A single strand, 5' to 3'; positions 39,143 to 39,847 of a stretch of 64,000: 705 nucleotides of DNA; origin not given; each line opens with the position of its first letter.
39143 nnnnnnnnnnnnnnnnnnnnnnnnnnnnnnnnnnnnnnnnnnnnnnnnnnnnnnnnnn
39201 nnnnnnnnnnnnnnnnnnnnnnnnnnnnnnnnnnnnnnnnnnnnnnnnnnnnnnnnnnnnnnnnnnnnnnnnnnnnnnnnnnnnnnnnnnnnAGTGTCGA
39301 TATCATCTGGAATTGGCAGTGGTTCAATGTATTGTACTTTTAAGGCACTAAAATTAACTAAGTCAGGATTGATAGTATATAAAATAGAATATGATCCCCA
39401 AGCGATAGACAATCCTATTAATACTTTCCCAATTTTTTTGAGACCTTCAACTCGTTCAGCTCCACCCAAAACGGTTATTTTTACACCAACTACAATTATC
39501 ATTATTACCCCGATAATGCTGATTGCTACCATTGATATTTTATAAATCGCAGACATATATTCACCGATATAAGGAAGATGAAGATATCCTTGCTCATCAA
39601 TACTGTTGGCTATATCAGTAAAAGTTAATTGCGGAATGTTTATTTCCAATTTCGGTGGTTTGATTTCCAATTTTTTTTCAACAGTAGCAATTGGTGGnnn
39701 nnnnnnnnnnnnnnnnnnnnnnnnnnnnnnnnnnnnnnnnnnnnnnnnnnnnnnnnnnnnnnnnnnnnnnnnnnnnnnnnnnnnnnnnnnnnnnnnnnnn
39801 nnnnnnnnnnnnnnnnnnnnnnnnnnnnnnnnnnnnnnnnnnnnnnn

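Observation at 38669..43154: Two adjacent surface proteins share a duplicated 2-TM hairpin module fused to M15 peptidase domains but carry different ectodomains, bracketing a lone CuA cupredoxin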

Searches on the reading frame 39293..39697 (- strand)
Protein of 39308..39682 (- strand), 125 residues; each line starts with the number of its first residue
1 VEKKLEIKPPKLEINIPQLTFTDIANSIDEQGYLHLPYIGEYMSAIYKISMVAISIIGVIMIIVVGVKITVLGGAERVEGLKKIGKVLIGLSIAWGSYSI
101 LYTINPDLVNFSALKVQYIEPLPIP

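Call 6: search_protein_families(library=pfam, proteins=[window:39314-39676:-], max_evalue=10)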
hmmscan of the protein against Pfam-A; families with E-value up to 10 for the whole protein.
seq(121 aa): 2 families
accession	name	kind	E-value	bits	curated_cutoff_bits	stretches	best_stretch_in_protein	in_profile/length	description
PF04956.18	TrbC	-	0.23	12.1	27.9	1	52-100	53-96/98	TrbC/VIRB2 pilin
PF18895.5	T4SS_pilin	-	0.41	11.2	26.6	1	39-93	7-62/71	Type IV secretion system pilin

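Call 10: find_homologous_proteins(query=window:39308-39682:-, max_evalue=0.001)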
Query seq(125 aa): 14 candidates shared short words with the query, none scored E <= 0.001.

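Call 25: search_protein_representatives(alignment_id=A1)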
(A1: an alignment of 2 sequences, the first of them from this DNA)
Query: 2 sequences, 128 profile positions. Proteins with E-value up to 0.001 (for the whole library): 6495; up to 1e-10: 1292; up to 1e-30: 149. The best 150 are listed.
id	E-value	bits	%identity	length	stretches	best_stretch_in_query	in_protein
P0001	8.8e-70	248.9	-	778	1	1-128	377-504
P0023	5.5e-66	236.6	-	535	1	1-128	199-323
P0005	9.3e-59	213.2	-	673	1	2-125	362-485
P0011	2.5e-58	211.9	-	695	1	2-128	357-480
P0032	2.1e-56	205.6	-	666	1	2-128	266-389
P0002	1.4e-55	202.9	-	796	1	2-125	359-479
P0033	1.1e-54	200.1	-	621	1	3-127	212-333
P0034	1.8e-54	199.4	-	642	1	3-128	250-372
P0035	1.9e-54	199.3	-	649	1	3-128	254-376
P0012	9.5e-54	197.0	-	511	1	1-127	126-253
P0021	2.7e-53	195.6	-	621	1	5-126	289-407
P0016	3.0e-53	195.4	-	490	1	3-128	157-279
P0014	3.7e-53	195.1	-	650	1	3-127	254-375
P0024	4.5e-52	191.6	-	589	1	3-125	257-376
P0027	2.6e-51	189.2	-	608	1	4-125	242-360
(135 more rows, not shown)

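Call 28: search_protein_families(library=pfam, alignment_id=A2, max_evalue=0.001)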
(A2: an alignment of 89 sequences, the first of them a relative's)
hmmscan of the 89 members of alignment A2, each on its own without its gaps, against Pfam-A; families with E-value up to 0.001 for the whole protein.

A. member 1, P0032 (666 aa): 1 family
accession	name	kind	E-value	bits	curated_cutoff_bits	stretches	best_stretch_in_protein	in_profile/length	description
PF13539.11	Peptidase_M15_4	-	8.5e-08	33.1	25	1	536-653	4-70/70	D-alanyl-D-alanine carboxypeptidase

B. families by the number of members that match (of 89 scanned): 19 families
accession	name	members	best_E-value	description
PF18895.5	T4SS_pilin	28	3.1e-08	Type IV secretion system pilin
PF02557.22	VanY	15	1.7e-11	D-alanyl-D-alanine carboxypeptidase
PF01464.25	SLT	14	8e-14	Transglycosylase SLT domain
PF13529.12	Peptidase_C39_2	7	1.3e-20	Peptidase_C39 like family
PF01510.30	Amidase_2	7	7.7e-19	N-acetylmuramoyl-L-alanine amidase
PF13539.11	Peptidase_M15_4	6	6.2e-16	D-alanyl-D-alanine carboxypeptidase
PF01427.22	Peptidase_M15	6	1.1e-08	D-ala-D-ala dipeptidase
PF13472.12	Lipase_GDSL_2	4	7.3e-18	GDSL-like Lipase/Acylhydrolase family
PF00657.28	Lipase_GDSL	3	5.7e-10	GDSL-like Lipase/Acylhydrolase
PF00877.26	NLPC_P60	2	5.4e-08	NlpC/P60 family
PF17182.10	OSK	2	1.9e-06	OSK domain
PF09778.15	Guanylate_cyc_2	2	0.00014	Guanylylate cyclase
PF05257.22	CHAP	2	0.00053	CHAP domain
PF00704.34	Glyco_hydro_18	1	4.2e-18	Glycosyl hydrolases family 18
PF03412.21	Peptidase_C39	1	4.5e-08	Peptidase C39 family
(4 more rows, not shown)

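Call 37: search_solved_structures(query=A3, max_evalue=10, show_alignments=2)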
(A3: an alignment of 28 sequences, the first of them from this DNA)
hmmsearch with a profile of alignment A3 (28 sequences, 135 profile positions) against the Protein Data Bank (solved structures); distinct sequences matched with E-value up to 10: 1.
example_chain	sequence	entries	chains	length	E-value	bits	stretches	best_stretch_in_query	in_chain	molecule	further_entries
7ul2_R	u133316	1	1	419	2.6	10.9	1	52-102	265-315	Neurotensin receptor 1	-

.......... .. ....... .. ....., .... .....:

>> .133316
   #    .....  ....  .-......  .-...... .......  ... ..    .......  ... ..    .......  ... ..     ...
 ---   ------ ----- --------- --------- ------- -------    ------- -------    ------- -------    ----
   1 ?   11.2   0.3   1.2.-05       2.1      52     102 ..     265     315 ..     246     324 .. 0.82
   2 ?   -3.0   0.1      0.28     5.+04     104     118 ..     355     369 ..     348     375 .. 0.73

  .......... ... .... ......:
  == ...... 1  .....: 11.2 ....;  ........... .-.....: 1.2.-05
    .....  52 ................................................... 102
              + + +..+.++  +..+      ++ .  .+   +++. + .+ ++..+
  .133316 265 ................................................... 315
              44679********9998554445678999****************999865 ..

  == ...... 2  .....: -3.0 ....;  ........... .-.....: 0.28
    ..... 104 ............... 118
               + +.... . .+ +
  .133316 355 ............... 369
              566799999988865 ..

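Call 38: find_related_loci(query=A3, collection=genome_contigs, flank=8000)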
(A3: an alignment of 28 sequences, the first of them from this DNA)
Query A3 (135 aa) in genome_contigs; peptide patterns used: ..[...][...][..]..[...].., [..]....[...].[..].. (x = any residue, [..] = any of these).
456 stretches matched a pattern; 317 encode a relative of the query (tblastn E <= 1e-3); the best 80 are kept; 80 distinct loci.
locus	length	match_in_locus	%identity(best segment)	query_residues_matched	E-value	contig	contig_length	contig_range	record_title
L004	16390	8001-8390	75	6-135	3e-54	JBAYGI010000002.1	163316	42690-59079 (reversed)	MAG: Candidatus Magasanikiibacteriota bacterium isolate SO_2016_GW1_121 scaffold00192_OW334_2016, whole genome shotgun s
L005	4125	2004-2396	65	1-131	3e-53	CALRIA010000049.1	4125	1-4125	MAG: Candidatus Magasanikbacteria bacterium isolate MaH-04nov19-74 genome assembly, contig: MaH-04nov19-C50643, whole ge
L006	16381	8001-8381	70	1-129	1e-50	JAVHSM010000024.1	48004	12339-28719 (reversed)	MAG: Candidatus Magasanikbacteria bacterium isolate WB02no7_39_12 NODE_192_length_48004_cov_7.951219, whole genome shotg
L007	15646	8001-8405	70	1-134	9e-51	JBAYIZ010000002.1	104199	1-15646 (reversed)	MAG: Candidatus Magasanikiibacteriota bacterium isolate SO_2016_GW1_43 scaffold00446_OW334_2016, whole genome shotgun se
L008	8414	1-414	71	1-135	8e-50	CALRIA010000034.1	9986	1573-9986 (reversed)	MAG: Candidatus Magasanikbacteria bacterium isolate MaH-04nov19-74 genome assembly, contig: MaH-04nov19-C17254, whole ge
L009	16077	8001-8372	57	1-124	4e-48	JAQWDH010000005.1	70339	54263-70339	MAG: Patescibacteria group bacterium isolate STF2_47 NODE_669_length_70339_cov_8.709394_Sandtown_F2, whole genome shotgu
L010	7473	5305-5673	60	6-124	4e-47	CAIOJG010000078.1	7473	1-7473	MAG: Candidatus Magasanikbacteria bacterium isolate AM_bin-3693 genome assembly, contig: bin-3693:078/190, whole genome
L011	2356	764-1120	76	8-126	9e-47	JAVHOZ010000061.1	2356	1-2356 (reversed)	MAG: Candidatus Magasanikbacteria bacterium isolate WB02no2_37_9 NODE_43354_length_2356_cov_5.147327, whole genome shotg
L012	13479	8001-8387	54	8-135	2e-46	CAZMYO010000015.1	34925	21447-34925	MAG TPA_asm: uncultured Gammaproteobacteria bacterium isolate binchicken_co203_87 genome assembly, contig: k141_718299,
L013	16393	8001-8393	52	6-135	2e-45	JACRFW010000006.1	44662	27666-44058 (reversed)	MAG: Candidatus Magasanikbacteria bacterium isolate NC_groundwater_1735_Pr3_B-0.1um_49_411 SR-2_scaffold_141_275277, who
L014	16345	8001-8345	55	15-129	2e-44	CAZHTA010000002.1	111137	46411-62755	MAG TPA_asm: uncultured Gammaproteobacteria bacterium isolate SRP272421_co2_50 genome assembly, contig: NODE_151_length_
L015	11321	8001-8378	56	5-129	4e-43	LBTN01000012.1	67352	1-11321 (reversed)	MAG: Candidatus Magasanikbacteria bacterium GW2011_GWA2_37_8 US58_C0012, whole genome shotgun sequence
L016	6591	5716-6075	70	8-124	1e-41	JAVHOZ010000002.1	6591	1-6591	MAG: Candidatus Magasanikbacteria bacterium isolate WB02no2_37_9 NODE_10197_length_6591_cov_4.963433, whole genome shotg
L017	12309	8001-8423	48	1-131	1e-41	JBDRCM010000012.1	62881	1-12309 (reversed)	MAG: bacterium isolate MEGAHIT-group-1.185 k141_2903345, whole genome shotgun sequence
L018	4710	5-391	53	6-130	5e-41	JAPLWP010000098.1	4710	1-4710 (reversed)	MAG: Candidatus Magasanikiibacteriota bacterium isolate LacPavin_0920_WC57_MAG_39_7 LacPavin_0920_WC57_scaffold_1182146,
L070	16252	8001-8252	44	44-125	2e-16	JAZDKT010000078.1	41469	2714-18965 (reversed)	MAG: Candidatus Falkowbacteria bacterium isolate MEGAHIT-group-0.550 k141_2648975, whole genome shotgun sequence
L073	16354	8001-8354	33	15-128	4e-15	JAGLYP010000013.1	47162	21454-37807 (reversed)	MAG: Candidatus Parcubacteria bacterium isolate RS_13_30 ZL320.bin.30.fa_13, whole genome shotgun sequence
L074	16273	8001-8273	43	44-131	6e-15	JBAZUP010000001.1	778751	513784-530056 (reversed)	MAG: Patescibacteria group bacterium isolate SO_2017_GW1_231 NODE_45_length_778751_cov_3.412568_OW334_2017, whole genome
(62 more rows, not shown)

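Call 42: predict_structure(alignment_id=A3)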
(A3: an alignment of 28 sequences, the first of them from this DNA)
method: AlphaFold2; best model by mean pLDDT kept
length: 135 residues; sequences in the alignment: 28
mean_pLDDT: 73.8   pTM: 0.51
mean pLDDT of the five models: 73.8, 72.7, 72.6, 68.4, 67.2
residues with pLDDT >= 90: 34; 70-90: 40; 50-70: 51; < 50: 10
segments of 3 or more residues with pLDDT < 50: 1-3
pLDDT, mean of each block of 10 residues (from residue 1): 51 52 51 60 74 89 94 86 90 94 90 71 64 59
secondary structure, 60 per line:
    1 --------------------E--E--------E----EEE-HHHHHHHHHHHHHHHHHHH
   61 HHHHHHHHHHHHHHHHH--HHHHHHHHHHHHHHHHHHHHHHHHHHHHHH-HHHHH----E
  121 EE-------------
elements in order: E38-40 H42-77 H80-109 H111-115 E120-122

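Call 44: fold_search(model_id=the predicted structure, library=pdb)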
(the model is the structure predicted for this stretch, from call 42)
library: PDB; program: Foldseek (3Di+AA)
matches with E <= 10: 22; with E <= 0.001: 0
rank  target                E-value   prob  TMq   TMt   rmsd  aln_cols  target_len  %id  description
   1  2f1m_A                2.5e+00  0.28  0.43  0.28   5.8       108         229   10  Conformational flexibility in the multidrug efflux system protein AcrA (released 2006-03-21)
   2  2f1m_D                3.2e+00  0.21  0.42  0.28   6.0       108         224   10  Conformational flexibility in the multidrug efflux system protein AcrA (released 2006-03-21)
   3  3ok8_A                4.4e+00  0.44  0.47  0.30   2.9        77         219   10  I-BAR OF PinkBAR (released 2011-07-13)
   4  6h2f_J                4.4e+00  0.12  0.28  0.11  10.9        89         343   17  Structure of the pre-pore AhlB of the tripartite alpha-pore forming toxin, AHL, from Aeromonas hydrophila. (released 2019-07-10)
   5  5mto_A                4.7e+00  0.28  0.40  0.48   4.0        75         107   13  N-terminal domain of the human tumor suppressor ING5 C19S mutant (released 2018-02-28)
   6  2f1m_C                5.7e+00  0.15  0.44  0.27   5.5       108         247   10  Conformational flexibility in the multidrug efflux system protein AcrA (released 2006-03-21)
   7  5xxb_g                5.7e+00  0.06  0.23  0.25  14.0        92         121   12  Large subunit of Toxoplasma gondii ribosome (released 2017-08-30)
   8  4j11_B                6.9e+00  0.15  0.37  0.49   4.2        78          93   15  The crystal structure of a secreted protein ESXB (wild-type, in P21 space group) from Bacillus anthracis str. sterne (released 2013-02-13)
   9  6so5_C                7.8e+00  0.21  0.44  0.41   3.9        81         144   14  Homo sapiens WRB/CAML heterotetramer in complex with a TRC40 dimer (released 2020-09-09)
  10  7upp_C                7.8e+00  0.20  0.40  0.66   4.3        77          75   12  Crystal structure of designed heterotrimeric assembly DHT03_2arm_A21/B21/C long (released 2022-12-14)
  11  1rfy_A                7.8e+00  0.10  0.30  0.41   5.3        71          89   10  Crystal Structure of Quorum-Sensing Antiactivator TraM (released 2004-11-23)
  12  2f1m_B                7.8e+00  0.10  0.39  0.26   7.2       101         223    9  Conformational flexibility in the multidrug efflux system protein AcrA (released 2006-03-21)
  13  8w2q_B                7.8e+00  0.10  0.33  0.07   4.5        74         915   12  BsaXI-DNA complex II (released 2024-10-30)
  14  5c1f_A                7.8e+00  0.09  0.30  0.17   5.9        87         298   13  Structure of the Imp2 F-BAR domain (released 2016-01-27)
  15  7ena_l                7.8e+00  0.05  0.24  0.25  13.8        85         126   18  TFIID-based PIC-Mediator holo-complex in pre-assembled state (pre-hPIC-MED) (released 2021-05-26)
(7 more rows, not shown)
